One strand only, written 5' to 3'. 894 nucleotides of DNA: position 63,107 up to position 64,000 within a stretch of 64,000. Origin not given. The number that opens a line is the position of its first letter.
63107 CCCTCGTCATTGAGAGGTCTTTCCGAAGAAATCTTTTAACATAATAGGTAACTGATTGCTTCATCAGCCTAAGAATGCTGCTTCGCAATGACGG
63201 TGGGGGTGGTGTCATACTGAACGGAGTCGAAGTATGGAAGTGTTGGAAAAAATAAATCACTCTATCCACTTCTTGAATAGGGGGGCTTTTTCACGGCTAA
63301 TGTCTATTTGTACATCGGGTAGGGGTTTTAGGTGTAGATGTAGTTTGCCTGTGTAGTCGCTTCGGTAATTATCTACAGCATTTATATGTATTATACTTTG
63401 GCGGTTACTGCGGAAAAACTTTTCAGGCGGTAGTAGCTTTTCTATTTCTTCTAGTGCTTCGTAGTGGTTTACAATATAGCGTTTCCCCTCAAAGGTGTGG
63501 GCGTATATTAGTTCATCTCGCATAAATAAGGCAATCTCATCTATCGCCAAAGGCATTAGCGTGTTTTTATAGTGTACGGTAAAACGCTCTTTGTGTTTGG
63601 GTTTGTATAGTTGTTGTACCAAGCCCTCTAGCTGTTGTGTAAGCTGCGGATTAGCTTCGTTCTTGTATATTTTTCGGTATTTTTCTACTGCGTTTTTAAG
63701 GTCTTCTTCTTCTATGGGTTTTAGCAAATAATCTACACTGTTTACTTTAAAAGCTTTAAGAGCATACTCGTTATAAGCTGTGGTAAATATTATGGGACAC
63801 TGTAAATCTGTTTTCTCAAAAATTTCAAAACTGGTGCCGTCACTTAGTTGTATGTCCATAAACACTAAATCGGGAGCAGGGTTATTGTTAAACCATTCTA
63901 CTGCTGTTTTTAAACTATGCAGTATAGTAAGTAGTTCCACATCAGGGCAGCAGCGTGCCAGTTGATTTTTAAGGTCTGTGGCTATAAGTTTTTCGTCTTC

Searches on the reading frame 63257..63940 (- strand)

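Call 20: search_protein_families(library=pfam, proteins=[window:63257-63940:-], max_evalue=0.001)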
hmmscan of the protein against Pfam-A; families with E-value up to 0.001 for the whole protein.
window:63257-63940:- (227 aa): 2 families
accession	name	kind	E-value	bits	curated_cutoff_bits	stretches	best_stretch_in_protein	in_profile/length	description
PF04397.21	LytTR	-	2.5e-13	50.5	22.6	1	128-226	3-97/98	LytTr DNA-binding domain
PF00072.30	Response_reg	-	5.5e-11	43.1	30.2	1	9-86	30-111/111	Response regulator receiver domain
